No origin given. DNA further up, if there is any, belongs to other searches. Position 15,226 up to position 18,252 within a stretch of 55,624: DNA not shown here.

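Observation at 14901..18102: Pilin-like gene pair whose large member is a vWA adhesin split by a 25-cysteine insertion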

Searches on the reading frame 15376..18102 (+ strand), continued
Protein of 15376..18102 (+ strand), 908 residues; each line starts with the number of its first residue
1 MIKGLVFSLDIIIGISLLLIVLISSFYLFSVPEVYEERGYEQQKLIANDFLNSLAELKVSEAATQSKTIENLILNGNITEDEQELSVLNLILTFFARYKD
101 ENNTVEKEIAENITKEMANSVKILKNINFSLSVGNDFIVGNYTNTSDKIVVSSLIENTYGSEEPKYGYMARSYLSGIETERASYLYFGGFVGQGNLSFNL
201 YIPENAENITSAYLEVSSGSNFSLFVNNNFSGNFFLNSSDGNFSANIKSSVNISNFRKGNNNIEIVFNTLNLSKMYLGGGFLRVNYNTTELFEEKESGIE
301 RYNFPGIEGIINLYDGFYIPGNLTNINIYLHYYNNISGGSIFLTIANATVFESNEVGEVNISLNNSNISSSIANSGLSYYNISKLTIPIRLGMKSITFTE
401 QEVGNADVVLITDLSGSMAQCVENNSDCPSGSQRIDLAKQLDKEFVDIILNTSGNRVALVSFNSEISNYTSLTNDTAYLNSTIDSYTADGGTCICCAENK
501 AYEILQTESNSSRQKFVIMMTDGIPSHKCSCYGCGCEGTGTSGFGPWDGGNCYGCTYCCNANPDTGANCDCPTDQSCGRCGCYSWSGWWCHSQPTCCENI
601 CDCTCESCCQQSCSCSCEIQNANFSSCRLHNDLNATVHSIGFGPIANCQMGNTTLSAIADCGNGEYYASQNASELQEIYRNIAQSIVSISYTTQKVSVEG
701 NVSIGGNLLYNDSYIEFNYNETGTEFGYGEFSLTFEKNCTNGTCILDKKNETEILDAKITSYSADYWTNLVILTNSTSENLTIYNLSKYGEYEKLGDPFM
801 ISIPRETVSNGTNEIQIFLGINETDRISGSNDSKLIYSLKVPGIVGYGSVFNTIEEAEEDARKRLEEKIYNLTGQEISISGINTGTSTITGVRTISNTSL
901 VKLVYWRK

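Call 33: predict_structure(alignment_id=A1)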
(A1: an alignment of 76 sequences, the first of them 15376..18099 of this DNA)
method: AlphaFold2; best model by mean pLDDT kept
length: 908 residues; sequences in the alignment: 76
mean_pLDDT: 81.9   pTM: 0.63
mean pLDDT of the five models: 81.9, 81.6, 79.7, 79.5, 79.5
residues with pLDDT >= 90: 401; 70-90: 338; 50-70: 96; < 50: 73
segments of 3 or more residues with pLDDT < 50: 1-3, 160-163, 546-551, 557-561, 569-612, 891-894
pLDDT, mean of each block of 10 residues (from residue 1): 60 88 74 59 81 86 91 87 83 80 88 90 79 82 69 64 61 88 94 94 94 96 97 88 86 96 95 90 95 83 94 93 95 87 94 94 93 91 93 73 78 88 58 83 92 87 91 94 92 90 93 87 78 72 56 44 51 40 39 42 43 66 92 93 74 87 89 82 71 68 76 95 83 94 93 94 88 89 93 89 93 93 77 95 84 84 92 88 75 51 78
secondary structure, 60 per line:
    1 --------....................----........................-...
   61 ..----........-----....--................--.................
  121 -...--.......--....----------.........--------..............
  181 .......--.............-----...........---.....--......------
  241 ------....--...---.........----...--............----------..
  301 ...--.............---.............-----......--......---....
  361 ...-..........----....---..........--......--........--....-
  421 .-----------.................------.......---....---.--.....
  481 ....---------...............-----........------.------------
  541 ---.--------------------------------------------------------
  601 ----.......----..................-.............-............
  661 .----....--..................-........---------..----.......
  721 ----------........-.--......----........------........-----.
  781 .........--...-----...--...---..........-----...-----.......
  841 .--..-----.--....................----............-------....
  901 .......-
elements in order (helices of 4 or more, strands of 3 or more residues): H9-28 H33-56 H59-62 H67-74 H80-83 H87-101 H104-120 E127-133 E136-139 E150-158 E167-187 E190-202 E208-218 E222-226 E229-234 E247-250 E259-267 E277-288 E299-303 E306-318 E322-334 E340-345 E348-353 E357-363 H365-374 H379-382 E386-395 E398-403 E406-413 H416-419 H434-449 E456-462 E466-469 H476-484 H494-508 E514-521 H605-611 H616-633 E635-642 H643-647 H649-661 E666-669 H672-689 E691-698 E714-720 E731-738 E743-748 E753-760 E767-774 E780-785 H786-789 E800-802 E811-820 E826-828 E834-841 H854-873 E878-889 E897-907

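Call 39: fold_search(model_id=the predicted structure, library=pdb)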
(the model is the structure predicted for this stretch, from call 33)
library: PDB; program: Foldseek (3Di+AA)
matches with E <= 10: 1041; with E <= 0.001: 163
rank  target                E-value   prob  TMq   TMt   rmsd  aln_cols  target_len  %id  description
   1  6fpy_A                1.5e-11  1.00  0.18  0.27  25.4       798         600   11  Inter-alpha-inhibitor heavy chain 1, wild type (released 2019-02-27)
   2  6fpy_B                1.6e-11  1.00  0.18  0.27  25.6       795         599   10  Inter-alpha-inhibitor heavy chain 1, wild type (released 2019-02-27)
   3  6fpz_A                3.5e-11  1.00  0.18  0.27  25.8       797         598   10  Inter-alpha-inhibitor heavy chain 1, D298A (released 2019-02-27)
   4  7b7p_A                3.7e-11  1.00  0.23  0.45  14.9       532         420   15  PilB minor pilin from Streptococcus sanguinis (released 2021-04-28)
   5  7ba2_A                5.2e-11  1.00  0.23  0.46  14.4       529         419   14  D319A mutant of the PilB minor pilin from Streptococcus sanguinis (released 2021-04-28)
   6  6tnj                  5.8e-11  1.00  0.20  0.57  11.8       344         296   19  Crystal structure of the vWF domain of the type V pili tip protein Mfa5 from Porphyromonas gingivalis (released 2020-12-02)
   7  7ba2_B                1.5e-10  1.00  0.22  0.45  13.2       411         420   16  D319A mutant of the PilB minor pilin from Streptococcus sanguinis (released 2021-04-28)
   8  6to1                  3.3e-10  1.00  0.20  0.30  14.3       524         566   14  Crystal structure of three N-terminal domains of the type V pili tip protein Mfa5 from Porphyromonas gingivalis (released 2020-12-02)
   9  4fx5                  2.3e-08  1.00  0.17  0.35  18.2       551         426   12  von Willebrand factor type A from Catenulispora acidiphila (released 2012-07-18)
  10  2ww8                  4.7e-08  1.00  0.20  0.22  25.6       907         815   11  Structure of the pilus adhesin (RrgA) from Streptococcus pneumoniae (released 2010-01-19)
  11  9e5c_4s               9.1e-08  1.00  0.16  0.18  27.9       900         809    8  Cryo-EM structure of 96 nm repeat of microtubule doublet from T. brucei flagellum (released 2025-03-12)
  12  3ibs_A                2.4e-07  1.00  0.18  0.74   4.2       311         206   12  Crystal structure of conserved hypothetical protein BatB from Bacteroides thetaiotaomicron (released 2009-08-25)
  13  9c4f_I                6.5e-07  1.00  0.17  0.75   3.5       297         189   15  Infectious B19V capsid (released 2024-10-16)
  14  3ibs_B                6.5e-07  1.00  0.17  0.69   6.0       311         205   14  Crystal structure of conserved hypothetical protein BatB from Bacteroides thetaiotaomicron (released 2009-08-25)
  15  8s05_B                7.2e-07  1.00  0.17  0.38  21.9       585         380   11  ArnAB complex an archaeal ortholog of the Sec23/24 core motif (released 2025-10-29)
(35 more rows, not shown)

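Call 44: search_protein_families(library=pfam, proteins=[L007:8791-9183:+, L007:9194-9559:+, L007:9537-10001:+, L006:8754-9158:+, L006:9161-9544:+, L006:9537-9998:+, L005:7035-7436:+, L005:7439-7855:+, L005:7839-8957:+], max_evalue=1)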
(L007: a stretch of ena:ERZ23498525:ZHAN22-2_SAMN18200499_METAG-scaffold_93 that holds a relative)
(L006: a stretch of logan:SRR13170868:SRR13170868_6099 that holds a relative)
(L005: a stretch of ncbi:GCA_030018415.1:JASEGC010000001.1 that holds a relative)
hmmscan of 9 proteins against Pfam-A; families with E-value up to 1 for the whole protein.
L007:8791-9183:+ (131 aa): 3 families
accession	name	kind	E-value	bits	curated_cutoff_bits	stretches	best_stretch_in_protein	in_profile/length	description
PF22809.1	DUF7014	-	0.066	13.5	27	1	28-87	24-83/137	Domain of unknown function (DUF7014)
PF04467.17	DUF483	-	0.13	12.7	25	1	26-82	44-93/122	Protein of unknown function (DUF483)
PF12707.14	DUF3804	-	0.15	12.2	22.5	1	23-69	77-125/128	Protein of unknown function (DUF3804)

L007:9194-9559:+ (122 aa): 3 families
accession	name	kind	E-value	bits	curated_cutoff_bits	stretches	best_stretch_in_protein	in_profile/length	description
PF17906.7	HTH_48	-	0.017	15.7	24.1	1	31-51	10-30/50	HTH domain in Mos1 transposase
PF10326.15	7TM_GPCR_Str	-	0.067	13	22.4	1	10-99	125-212/307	Serpentine type 7TM GPCR chemoreceptor Str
PF04021.17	Class_IIIsignal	-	0.11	12.9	23.7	1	2-26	2-25/27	Class III signal peptide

L007:9537-10001:+ (155 aa): 0 families

L006:8754-9158:+ (135 aa): 0 families

L006:9161-9544:+ (128 aa): 1 family
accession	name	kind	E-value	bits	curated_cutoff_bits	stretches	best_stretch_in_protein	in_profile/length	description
PF06312.18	Neurexophilin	-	0.13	12.2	27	1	63-98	53-91/210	Neurexophilin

L006:9537-9998:+ (154 aa): 0 families

L005:7035-7436:+ (134 aa): 0 families

L005:7439-7855:+ (139 aa): 1 family
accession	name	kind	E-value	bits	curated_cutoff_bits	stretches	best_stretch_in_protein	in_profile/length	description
PF04021.17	Class_IIIsignal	-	0.0017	18.7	23.7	1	2-24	2-24/27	Class III signal peptide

L005:7839-8957:+ (373 aa): 3 families
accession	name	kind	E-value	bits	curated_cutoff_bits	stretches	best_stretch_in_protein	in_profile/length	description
PF23958.1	DUF7287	-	0.072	14.1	27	1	12-34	7-29/157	Family of unknown function (DUF7287)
PF05299.18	Peptidase_M61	-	0.11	13.3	22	1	48-96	27-75/118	M61 glycyl aminopeptidase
PF04750.19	Far-17a_AIG1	-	0.11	12.4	24.5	1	8-36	68-96/206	FAR-17a/AIG1-like protein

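Call 66: find_encoding_contigs(protein=P0014, flank=10000, max_places=1)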
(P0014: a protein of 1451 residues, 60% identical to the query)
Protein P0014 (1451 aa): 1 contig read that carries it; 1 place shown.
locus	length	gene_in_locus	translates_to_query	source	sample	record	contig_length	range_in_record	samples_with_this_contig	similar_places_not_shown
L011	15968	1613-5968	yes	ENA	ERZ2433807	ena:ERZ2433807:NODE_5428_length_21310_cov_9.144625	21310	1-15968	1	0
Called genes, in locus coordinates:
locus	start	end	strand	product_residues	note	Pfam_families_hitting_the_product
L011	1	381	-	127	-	?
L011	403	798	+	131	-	-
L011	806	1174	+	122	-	-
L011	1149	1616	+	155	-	-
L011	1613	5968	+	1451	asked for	PF13519:VWA_2 (weak), PF10102:DUF2341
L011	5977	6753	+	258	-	-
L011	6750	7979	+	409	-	-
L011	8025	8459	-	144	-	-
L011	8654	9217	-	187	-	PF02163:Peptidase_M50 (weak)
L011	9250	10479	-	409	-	PF13091:PLDc_2, PF00614:PLDc (faint), PF13091:PLDc_2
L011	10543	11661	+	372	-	-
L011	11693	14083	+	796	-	PF00932:LTD, PF07705:CARDB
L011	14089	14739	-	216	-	PF00535:Glycos_transf_2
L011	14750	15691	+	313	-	PF00814:TsaD, PF22521:HypF_C_2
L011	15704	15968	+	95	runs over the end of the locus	-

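Call 67: find_encoding_contigs(protein=P0012, flank=10000, max_places=1)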
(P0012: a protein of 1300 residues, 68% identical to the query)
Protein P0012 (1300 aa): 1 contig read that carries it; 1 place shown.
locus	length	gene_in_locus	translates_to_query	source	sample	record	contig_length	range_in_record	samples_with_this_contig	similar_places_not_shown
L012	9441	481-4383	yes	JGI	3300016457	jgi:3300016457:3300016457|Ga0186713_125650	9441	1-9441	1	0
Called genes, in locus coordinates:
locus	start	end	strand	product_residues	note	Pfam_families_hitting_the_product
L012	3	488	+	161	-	?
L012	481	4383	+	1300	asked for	PF10102:DUF2341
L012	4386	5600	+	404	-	-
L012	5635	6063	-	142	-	-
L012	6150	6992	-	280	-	PF01256:Carb_kinase, PF02110:HK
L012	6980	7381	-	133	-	PF02308:MgtC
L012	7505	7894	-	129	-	-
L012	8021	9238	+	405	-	-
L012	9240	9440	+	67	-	?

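Call 70: search_protein_families(library=pfam, proteins=[P0045, P0010, P0057, P0119, P0016, P0081], max_evalue=0.001)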
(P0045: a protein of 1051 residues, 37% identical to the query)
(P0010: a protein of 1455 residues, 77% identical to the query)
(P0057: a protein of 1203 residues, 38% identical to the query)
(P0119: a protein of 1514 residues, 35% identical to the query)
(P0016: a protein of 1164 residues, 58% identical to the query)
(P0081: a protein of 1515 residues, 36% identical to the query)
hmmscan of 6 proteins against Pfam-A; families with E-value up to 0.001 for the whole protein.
P0045 (1051 aa): 2 families
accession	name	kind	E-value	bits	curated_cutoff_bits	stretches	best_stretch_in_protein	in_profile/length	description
PF13519.12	VWA_2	-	1.8e-11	45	27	1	468-573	16-106/107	von Willebrand factor type A domain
PF00092.34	VWA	-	4.8e-07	30.6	23.8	1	499-575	34-115/174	von Willebrand factor type A domain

P0010 (1455 aa): 2 families
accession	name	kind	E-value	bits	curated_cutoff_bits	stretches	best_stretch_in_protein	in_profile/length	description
PF10102.14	DUF2341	-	7.4e-27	94.1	23.4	1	618-705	2-83/84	Domain of unknown function (DUF2341)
PF13519.12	VWA_2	-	3.8e-08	34.4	27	1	408-514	2-91/107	von Willebrand factor type A domain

P0057 (1203 aa): 3 families
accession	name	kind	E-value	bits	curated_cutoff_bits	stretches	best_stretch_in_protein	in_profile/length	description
PF14870.12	PSII_BNR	-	3.1e-15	56.6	27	0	629-712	7-97/303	Photosynthesis system II assembly factor YCF48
PF13519.12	VWA_2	-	1.2e-11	45.6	27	1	415-541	1-106/107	von Willebrand factor type A domain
PF00092.34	VWA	-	1.8e-07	32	23.8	1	468-544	33-116/174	von Willebrand factor type A domain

P0119 (1514 aa): 1 family
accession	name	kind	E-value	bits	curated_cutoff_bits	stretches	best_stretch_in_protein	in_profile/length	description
PF00092.34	VWA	-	0.00053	20.7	23.8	0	441-500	32-92/174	von Willebrand factor type A domain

P0016 (1164 aa): 1 family
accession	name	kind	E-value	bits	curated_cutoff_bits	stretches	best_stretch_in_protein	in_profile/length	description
PF13519.12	VWA_2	-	1.7e-08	35.5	27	1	407-501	2-91/107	von Willebrand factor type A domain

P0081 (1515 aa): 1 family
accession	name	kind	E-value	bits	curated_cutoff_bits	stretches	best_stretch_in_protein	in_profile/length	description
PF13519.12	VWA_2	-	1.4e-05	26.1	27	1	409-520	2-91/107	von Willebrand factor type A domain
